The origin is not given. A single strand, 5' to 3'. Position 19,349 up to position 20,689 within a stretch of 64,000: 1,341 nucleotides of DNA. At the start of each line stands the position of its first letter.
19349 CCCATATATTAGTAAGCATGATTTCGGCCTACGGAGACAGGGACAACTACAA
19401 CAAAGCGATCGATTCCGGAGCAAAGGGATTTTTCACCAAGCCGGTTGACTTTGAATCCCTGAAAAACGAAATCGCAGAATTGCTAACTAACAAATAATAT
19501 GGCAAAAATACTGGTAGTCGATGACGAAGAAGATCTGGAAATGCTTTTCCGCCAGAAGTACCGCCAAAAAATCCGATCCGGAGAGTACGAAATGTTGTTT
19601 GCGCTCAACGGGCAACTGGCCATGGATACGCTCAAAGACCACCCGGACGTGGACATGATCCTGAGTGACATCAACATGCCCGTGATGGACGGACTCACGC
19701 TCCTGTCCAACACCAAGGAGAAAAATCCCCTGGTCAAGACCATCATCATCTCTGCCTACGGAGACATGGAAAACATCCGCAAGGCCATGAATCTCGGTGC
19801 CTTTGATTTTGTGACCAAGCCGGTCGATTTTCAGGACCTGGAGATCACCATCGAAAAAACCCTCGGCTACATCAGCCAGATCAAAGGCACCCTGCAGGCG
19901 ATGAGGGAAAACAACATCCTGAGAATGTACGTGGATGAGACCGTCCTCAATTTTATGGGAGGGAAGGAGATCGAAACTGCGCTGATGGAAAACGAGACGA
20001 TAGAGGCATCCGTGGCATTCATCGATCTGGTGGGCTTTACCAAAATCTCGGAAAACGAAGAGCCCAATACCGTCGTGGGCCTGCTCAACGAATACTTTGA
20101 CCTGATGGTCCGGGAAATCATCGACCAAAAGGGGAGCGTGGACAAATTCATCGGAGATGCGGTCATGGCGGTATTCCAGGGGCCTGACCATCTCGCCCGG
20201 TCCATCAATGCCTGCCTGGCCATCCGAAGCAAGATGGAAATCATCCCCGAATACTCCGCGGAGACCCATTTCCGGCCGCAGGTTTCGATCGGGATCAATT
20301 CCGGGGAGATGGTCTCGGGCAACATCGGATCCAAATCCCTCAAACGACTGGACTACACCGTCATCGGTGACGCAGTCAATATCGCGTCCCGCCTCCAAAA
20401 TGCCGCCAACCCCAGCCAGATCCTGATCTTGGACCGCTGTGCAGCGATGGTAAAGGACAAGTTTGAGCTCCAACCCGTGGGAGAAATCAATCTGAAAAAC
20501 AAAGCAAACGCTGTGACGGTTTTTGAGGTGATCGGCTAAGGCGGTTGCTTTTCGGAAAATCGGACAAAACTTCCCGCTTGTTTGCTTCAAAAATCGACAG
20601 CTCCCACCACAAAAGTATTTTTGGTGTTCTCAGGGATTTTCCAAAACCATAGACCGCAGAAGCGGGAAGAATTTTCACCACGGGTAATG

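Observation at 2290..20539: Multi-kinase, three-receiver, adenylate-cyclase signalling network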

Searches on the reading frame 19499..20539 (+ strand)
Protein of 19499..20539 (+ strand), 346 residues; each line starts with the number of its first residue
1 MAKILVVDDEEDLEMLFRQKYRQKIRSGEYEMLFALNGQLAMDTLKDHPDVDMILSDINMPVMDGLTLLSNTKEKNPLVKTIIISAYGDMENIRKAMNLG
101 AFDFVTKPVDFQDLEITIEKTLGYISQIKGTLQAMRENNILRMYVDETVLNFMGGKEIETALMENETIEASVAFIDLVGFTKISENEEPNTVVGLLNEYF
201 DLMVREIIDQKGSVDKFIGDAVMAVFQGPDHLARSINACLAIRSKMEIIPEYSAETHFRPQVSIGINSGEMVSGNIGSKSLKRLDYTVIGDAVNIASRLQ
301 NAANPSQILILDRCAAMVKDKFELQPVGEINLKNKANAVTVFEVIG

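Call 4: search_protein_families(library=pfam, proteins=[window:19499-20539:+], max_evalue=0.01)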
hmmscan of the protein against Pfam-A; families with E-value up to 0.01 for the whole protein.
window:19499-20539:+ (346 aa): 2 families
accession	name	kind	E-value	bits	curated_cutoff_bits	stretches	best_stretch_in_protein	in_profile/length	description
PF00211.25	Guanylate_cyc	-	7.7e-26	91.2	21.9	1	168-341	7-179/183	Adenylate and Guanylate cyclase catalytic domain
PF00072.30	Response_reg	-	1.2e-22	80.6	30.2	1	4-117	1-109/111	Response regulator receiver domain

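Call 7: find_related_loci(query=window:19499-20539:+, collection=genome_contigs, flank=10000)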
Query window:19499-20539:+ (346 aa) in genome_contigs; peptide patterns used: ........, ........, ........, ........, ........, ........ (x = any residue, [..] = any of these).
208 stretches matched a pattern; 146 encode a relative of the query (tblastn E <= 1e-3); the best 80 are kept; 80 distinct loci.
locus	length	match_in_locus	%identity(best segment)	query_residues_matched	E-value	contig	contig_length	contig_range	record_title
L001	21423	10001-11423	93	1-346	0e+0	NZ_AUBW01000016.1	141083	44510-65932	Algoriphagus terrigena DSM 22685 G459DRAFT_scaffold00015.15_C, whole genome shotgun sequence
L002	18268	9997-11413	93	1-346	0e+0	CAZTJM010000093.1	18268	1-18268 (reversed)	MAG TPA_asm: uncultured Limnohabitans sp. isolate SRP329715_co2_239 genome assembly, contig: NODE_5954_length_18268_cov_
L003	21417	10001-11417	92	1-346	0e+0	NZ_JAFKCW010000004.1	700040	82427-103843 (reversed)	Algoriphagus aestuariicola strain JCM 31546 4, whole genome shotgun sequence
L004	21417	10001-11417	90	1-346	0e+0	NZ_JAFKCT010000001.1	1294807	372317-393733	Algoriphagus oliviformis strain H41 1, whole genome shotgun sequence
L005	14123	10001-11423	90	1-346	0e+0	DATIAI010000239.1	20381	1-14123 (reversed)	MAG TPA_asm: Algoriphagus sp. isolate SMAG_U16260 k141_187750, whole genome shotgun sequence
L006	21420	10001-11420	88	1-345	0e+0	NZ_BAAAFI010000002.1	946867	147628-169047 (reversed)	Algoriphagus jejuensis strain JCM 16112 sequence02, whole genome shotgun sequence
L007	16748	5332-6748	87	1-346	0e+0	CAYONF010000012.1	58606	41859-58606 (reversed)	MAG TPA_asm: uncultured Limnohabitans sp. isolate binchicken_co214_356 genome assembly, contig: NODE_353_length_58606_co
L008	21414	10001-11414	87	1-345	0e+0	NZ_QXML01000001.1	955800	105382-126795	Algoriphagus lacus strain N3 N3_scaffold1, whole genome shotgun sequence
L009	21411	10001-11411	87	1-344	0e+0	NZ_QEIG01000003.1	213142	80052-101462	Algoriphagus sp. AK58 B2G_R1__paired__contig_3, whole genome shotgun sequence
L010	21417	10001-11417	86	1-346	0e+0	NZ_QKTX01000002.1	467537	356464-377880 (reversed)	Algoriphagus aquaeductus strain T4 Ga0180997_102, whole genome shotgun sequence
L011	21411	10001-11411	86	1-344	0e+0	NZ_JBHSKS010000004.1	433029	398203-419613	Algoriphagus aquatilis strain CGMCC 1.7030 spades_K_17_127_4, whole genome shotgun sequence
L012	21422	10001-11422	86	1-345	0e+0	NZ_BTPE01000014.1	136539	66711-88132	Algoriphagus taiwanensis strain JCM 19755 sequence14, whole genome shotgun sequence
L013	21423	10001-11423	85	1-345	0e+0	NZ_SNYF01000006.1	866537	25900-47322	Algoriphagus boseongensis strain CECT 8446 Ga0244635_102, whole genome shotgun sequence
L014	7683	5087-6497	84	1-344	0e+0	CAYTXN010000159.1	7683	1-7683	MAG TPA_asm: uncultured Limnohabitans sp. isolate SRP319275_co6_62 genome assembly, contig: NODE_5905_length_7683_cov_10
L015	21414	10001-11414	83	1-345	0e+0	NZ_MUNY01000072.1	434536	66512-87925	Algoriphagus sp. A40 NODE_1_length_434536_cov_9.67679_ID_1, whole genome shotgun sequence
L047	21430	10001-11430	72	1-345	2e-170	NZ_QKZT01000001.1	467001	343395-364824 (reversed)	Algoriphagus chordae strain DSM 19830 LV85DRAFT_scaffold00001.1, whole genome shotgun sequence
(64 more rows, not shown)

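Call 17: search_solved_structures(query=window:19499-20539:+, max_evalue=0.00001, show_alignments=3)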
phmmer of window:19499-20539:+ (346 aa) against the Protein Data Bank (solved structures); distinct sequences matched with E-value up to 0.00001: 168 (the best 60 are shown).
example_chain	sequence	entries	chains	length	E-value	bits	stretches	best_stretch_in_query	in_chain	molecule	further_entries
3r5g_A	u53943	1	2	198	2.8e-25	92.4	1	164-345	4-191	CyaB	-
5x4t_A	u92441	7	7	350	5.8e-23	84.7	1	120-312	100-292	Photoactivated adenylyl cyclase | Family 3 adenylate cyclase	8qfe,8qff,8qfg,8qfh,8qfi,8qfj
9f1z_A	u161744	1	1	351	5.9e-23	84.7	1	120-312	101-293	Family 3 adenylate cyclase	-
5x4u_A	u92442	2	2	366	6.6e-23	84.6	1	120-312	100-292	Photoactivated adenylyl cyclase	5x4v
4yus_A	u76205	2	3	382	7.3e-23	84.4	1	120-312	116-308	Family 3 adenylate cyclase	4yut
9f1w_A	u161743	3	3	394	7.9e-23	84.3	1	120-312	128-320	Family 3 adenylate cyclase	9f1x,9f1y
1wc0_A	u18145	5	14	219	7.4e-21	77.8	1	170-321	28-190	ADENYLATE CYCLASE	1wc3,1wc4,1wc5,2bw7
1wc1_A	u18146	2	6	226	9e-21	77.5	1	171-321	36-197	ADENYLATE CYCLASE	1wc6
5mbj_A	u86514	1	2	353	2.2e-20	76.3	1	124-304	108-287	Beta subunit of photoactivated adenylyl cyclase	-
5m27_A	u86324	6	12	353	2.2e-20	76.3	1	124-304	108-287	Beta subunit of photoactivated adenylyl cyclase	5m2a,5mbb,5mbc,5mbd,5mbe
5mbk_A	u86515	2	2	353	2.3e-20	76.2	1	124-304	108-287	Beta subunit of photoactivated adenylyl cyclase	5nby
5mbh_A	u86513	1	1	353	9.9e-19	70.8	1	124-304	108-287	Beta subunit of photoactivated adenylyl cyclase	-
5mbg_A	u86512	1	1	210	2.1e-18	69.7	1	163-304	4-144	Beta subunit of photoactivated adenylyl cyclase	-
6fht_A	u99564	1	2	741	5.9e-18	68.3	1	132-344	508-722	Bacteriophytochrome,Adenylate cyclase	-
2w01_A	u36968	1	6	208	6.9e-18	68.1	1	172-345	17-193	ADENYLATE CYCLASE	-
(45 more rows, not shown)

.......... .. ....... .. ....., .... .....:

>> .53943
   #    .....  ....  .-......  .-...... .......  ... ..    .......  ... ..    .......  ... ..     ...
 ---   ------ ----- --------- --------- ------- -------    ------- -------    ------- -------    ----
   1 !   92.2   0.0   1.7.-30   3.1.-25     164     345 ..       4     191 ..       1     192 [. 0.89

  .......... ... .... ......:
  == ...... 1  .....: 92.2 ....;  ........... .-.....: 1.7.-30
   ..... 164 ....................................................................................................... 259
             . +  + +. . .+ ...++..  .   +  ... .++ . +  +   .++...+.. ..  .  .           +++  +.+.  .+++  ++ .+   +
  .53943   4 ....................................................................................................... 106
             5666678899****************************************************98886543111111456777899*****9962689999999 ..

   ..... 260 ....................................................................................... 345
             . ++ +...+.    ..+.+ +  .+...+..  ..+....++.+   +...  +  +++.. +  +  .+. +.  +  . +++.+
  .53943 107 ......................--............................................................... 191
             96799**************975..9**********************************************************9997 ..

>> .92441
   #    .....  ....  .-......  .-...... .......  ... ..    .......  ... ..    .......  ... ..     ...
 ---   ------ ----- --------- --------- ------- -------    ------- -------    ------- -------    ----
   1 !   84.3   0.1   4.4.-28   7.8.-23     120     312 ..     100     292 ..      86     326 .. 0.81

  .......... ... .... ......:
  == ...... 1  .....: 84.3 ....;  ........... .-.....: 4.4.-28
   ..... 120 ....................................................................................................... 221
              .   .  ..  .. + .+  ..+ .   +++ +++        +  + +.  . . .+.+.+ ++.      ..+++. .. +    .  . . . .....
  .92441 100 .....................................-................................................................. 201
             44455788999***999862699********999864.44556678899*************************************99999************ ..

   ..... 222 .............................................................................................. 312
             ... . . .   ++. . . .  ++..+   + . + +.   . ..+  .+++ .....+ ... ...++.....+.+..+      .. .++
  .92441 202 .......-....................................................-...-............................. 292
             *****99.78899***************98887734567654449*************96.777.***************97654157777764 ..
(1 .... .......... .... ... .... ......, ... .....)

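Call 31: search_protein_families(library=ncbifam, proteins=[window:19499-20539:+], max_evalue=0.0001)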
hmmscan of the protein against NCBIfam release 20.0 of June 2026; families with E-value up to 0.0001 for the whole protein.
window:19499-20539:+ (346 aa): 80 families (the best 25 are shown)
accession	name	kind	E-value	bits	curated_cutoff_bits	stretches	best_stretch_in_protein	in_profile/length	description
NF053512.1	nitric_RR_NosR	exception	4e-20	72.2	400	1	4-123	1-116/422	response regulator c-di-GMP phosphodiesterase, NosR family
NF008469.0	PRK11361.1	equivalog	1.6e-18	66.6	714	1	2-131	5-128/461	acetoacetate metabolism transcriptional regulator AtoC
NF007689.0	PRK10365.1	equivalog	2.6e-17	62.7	760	1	3-136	7-135/441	sigma-54-dependent response regulator transcription factor ZraR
TIGR01818.1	ntrC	equivalog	9e-17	61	558.6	1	4-122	1-114/463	nitrogen regulation protein NR(I)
NF007969.0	PRK10693.1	equivalog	1.1e-16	60.8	329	1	3-115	9-117/337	two-component system response regulator RssB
NF046020.1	HisKinCckABruc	equivalog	4.5e-16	57.9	1000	1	2-122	750-867/868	cell cycle histidine kinase CckA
NF008176.1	PRK10923.1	equivalog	1.8e-15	56.5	620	1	4-127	6-124/469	nitrogen regulation protein NR(I)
NF011695.0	PRK15115.1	equivalog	2.6e-15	56.1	763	1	2-140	7-138/445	two-component system response regulator GlrR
NF051870.1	NAssimRespRegNtrX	equivalog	1.1e-14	54.2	600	1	1-129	1-125/452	nitrogen assimilation response regulator NtrX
NF045505.1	RR_RssB_Pseudo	equivalog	2.4e-14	53.2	700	1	2-122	6-122/394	two-component system response regulator RssB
NF051850.1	RespRegRprY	equivalog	4e-14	52.6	370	1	3-131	6-129/234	response regulator transcription factor RprY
TIGR02875.1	spore_0_A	equivalog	6.2e-14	51.9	200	1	3-135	4-136/262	sporulation transcription factor Spo0A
NF041946.1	LuxO_transreg_Vib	equivalog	7.1e-14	51.4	800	1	21-134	12-124/463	quorum-sensing sigma-54 dependent transcriptional regulator LuxO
NF008034.0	PRK10766.1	equivalog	2.3e-13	50.2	275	1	3-142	4-138/231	two-component system response regulator TorR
NF007135.0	PRK09581.1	equivalog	2.7e-13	49.6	474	1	1-148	2-144/457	PleD family two-component system response regulator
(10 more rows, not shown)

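Call 42: find_homologous_proteins(query=window:19499-20539:+, max_evalue=1e-20)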
Query window:19499-20539:+ (346 aa): 8000 proteins with E <= 1e-20 among 8000 candidates; the best 120 are listed.
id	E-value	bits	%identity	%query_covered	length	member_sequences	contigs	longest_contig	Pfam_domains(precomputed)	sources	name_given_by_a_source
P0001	1.1e-219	746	100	100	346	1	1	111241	PF00211.26,PF00072.31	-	-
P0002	2.0e-206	702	93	100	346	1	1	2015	PF00211.26,PF00072.31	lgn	-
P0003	2.3e-205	699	93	100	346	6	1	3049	PF00211.26,PF00072.31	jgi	-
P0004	4.2e-205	698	93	100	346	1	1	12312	PF00211.26,PF00072.31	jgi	jgi:adenylate cyclase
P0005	6.4e-205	697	93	100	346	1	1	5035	PF00211.26,PF00072.31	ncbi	-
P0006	1.7e-204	696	93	100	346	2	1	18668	PF00211.26,PF00072.31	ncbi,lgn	-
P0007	1.2e-203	693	92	100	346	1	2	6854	PF00211.26,PF00072.31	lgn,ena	-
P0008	2.5e-201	686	90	100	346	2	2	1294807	PF00211.26,PF00072.31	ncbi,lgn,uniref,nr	ncbi:response regulator [Algoriphagus sp. H41]|uniref:Response regulator n=1 Tax=Algoriphagus olivif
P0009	2.0e-199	679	90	100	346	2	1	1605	PF00211.26,PF00072.31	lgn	-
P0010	2.0e-199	679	90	100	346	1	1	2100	PF00211.26,PF00072.31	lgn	-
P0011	5.3e-199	678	89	100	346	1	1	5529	PF00211.26,PF00072.31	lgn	-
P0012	1.0e-198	677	88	100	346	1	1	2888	PF00211.26,PF00072.31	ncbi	-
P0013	5.8e-198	674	88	100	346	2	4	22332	PF00211.26,PF00072.31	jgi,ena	jgi:adenylate cyclase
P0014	6.0e-198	674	88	100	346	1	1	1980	PF00211.26,PF00072.31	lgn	-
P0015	1.5e-197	673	88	100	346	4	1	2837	PF00211.26,PF00072.31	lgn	-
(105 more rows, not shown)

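Call 51: predict_structure(alignment_id=A1)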
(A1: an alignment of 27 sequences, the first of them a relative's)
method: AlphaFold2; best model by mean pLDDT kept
length: 346 residues; sequences in the alignment: 27
mean_pLDDT: 77.3   pTM: 0.51
mean pLDDT of the five models: 77.3, 75.8, 75.1, 74.8, 74.5
residues with pLDDT >= 90: 94; 70-90: 175; 50-70: 31; < 50: 46
segments of 3 or more residues with pLDDT < 50: 134-164, 275-289
pLDDT, mean of each block of 10 residues (from residue 1): 88 79 86 89 88 86 81 77 70 69 75 81 74 47 38 34 57 91 76 83 91 79 88 96 93 79 92 46 44 85 94 92 93 76 95
secondary structure, 60 per line:
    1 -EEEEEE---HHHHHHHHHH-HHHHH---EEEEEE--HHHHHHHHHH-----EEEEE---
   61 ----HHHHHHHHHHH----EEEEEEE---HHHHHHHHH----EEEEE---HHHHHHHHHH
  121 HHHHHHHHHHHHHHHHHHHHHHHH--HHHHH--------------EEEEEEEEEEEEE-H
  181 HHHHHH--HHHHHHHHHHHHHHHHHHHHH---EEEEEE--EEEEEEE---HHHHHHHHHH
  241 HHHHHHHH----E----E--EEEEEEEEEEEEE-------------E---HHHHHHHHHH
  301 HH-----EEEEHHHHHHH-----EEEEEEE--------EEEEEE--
elements in order: E2-7 H11-20 H22-26 E30-35 H38-47 E53-57 H65-75 E80-86 H90-98 E103-107 H111-144 H147-151 E166-178 H180-186 H189-209 E213-218 E221-227 H231-248 E261-273 H291-302 E308-311 H312-318 E324-330 E339-344

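Call 58: search_protein_families(library=pfam, proteins=[L001:5107-7284:+, L005:4984-8232:+, L005:8659-9990:+, L047:9075-10004:+, L047:11707-12486:+], max_evalue=0.001)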
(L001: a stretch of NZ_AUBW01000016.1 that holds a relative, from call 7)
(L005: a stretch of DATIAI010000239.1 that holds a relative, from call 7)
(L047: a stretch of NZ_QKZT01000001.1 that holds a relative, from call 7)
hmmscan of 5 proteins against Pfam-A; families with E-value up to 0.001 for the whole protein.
L001:5107-7284:+ (725 aa): 12 families
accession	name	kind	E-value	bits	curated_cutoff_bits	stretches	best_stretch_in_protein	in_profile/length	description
PF13424.12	TPR_12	-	9.2e-33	112.7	30.1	3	177-241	3-69/77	Tetratricopeptide repeat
PF02518.31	HATPase_c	-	6.5e-22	78.5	26.4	1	608-724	4-108/111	Histidine kinase-, DNA gyrase B-, and HSP90-like ATPase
PF07719.23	TPR_2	-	1.3e-19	69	27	0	97-127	1-31/34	Tetratricopeptide repeat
PF13374.12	TPR_10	-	3.8e-19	68.5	27.5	1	177-213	2-38/42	Tetratricopeptide repeat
PF17874.7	TPR_MalT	-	1.6e-16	61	45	2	217-360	40-184/336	MalT-like TPR region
PF00515.34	TPR_1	-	2e-13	50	27.8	0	177-207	1-31/34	Tetratricopeptide repeat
PF13181.12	TPR_8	-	6.6e-13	48.1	25.7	0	263-290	7-34/34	Tetratricopeptide repeat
PF13432.12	TPR_16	-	1.3e-08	35.6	32.7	0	144-207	4-61/65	Tetratricopeptide repeat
PF13428.12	TPR_14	-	6.7e-08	32.9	23.5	0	98-126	2-30/44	Tetratricopeptide repeat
PF00512.31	HisKA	-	1.2e-07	32.1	26.9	1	474-558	2-65/66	His Kinase A (phospho-acceptor) domain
PF13176.12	TPR_7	-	4.3e-07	29.9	27.9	0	342-361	4-23/36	Tetratricopeptide repeat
PF24885.1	TPR_NPHP3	-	6.1e-05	23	100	0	257-324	141-210/239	Nephrocystin-3 TPR domain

L005:4984-8232:+ (1082 aa): 4 families
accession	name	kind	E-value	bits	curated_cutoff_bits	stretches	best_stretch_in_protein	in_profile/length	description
PF02518.31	HATPase_c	-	5.8e-21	75.4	26.4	1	966-1080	5-109/111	Histidine kinase-, DNA gyrase B-, and HSP90-like ATPase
PF07494.17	Reg_prop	-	5.4e-12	44.8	20.4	1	305-328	1-24/24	Two component regulator propeller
PF07495.19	Y_Y_Y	-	1.7e-10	41.1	26.6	1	705-760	8-64/65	Y_Y_Y domain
PF00512.31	HisKA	-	1e-06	29.1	26.9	1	835-915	2-65/66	His Kinase A (phospho-acceptor) domain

L005:8659-9990:+ (443 aa): 4 families
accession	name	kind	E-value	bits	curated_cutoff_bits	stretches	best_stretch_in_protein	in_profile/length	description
PF02518.31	HATPase_c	-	2.9e-22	79.6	26.4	1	329-441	5-110/111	Histidine kinase-, DNA gyrase B-, and HSP90-like ATPase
PF13474.12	SnoaL_3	-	2e-10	41.5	22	1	27-134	17-120/121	SnoaL-like domain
PF00512.31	HisKA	-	2e-08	34.6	26.9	1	194-278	2-65/66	His Kinase A (phospho-acceptor) domain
PF14501.12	HATPase_c_5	-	5.8e-05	23.4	22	1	326-432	2-96/102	GHKL domain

L047:9075-10004:+ (309 aa): 3 families
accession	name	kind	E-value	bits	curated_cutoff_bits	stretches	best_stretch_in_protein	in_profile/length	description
PF02518.31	HATPase_c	-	1.5e-22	80.6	26.4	1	187-303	4-108/111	Histidine kinase-, DNA gyrase B-, and HSP90-like ATPase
PF14501.12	HATPase_c_5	-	1.3e-07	31.9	22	1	187-301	4-100/102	GHKL domain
PF00512.31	HisKA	-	2.5e-07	31.1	26.9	1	53-136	2-64/66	His Kinase A (phospho-acceptor) domain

L047:11707-12486:+ (259 aa): 2 families
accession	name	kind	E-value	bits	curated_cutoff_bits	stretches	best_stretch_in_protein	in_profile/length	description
PF13186.11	SPASM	-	3.5e-18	66.1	21.5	1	192-258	1-67/67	Iron-sulfur cluster-binding domain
PF04055.27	Radical_SAM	-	3.5e-07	31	29.5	1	21-139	48-165/166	Radical SAM superfamily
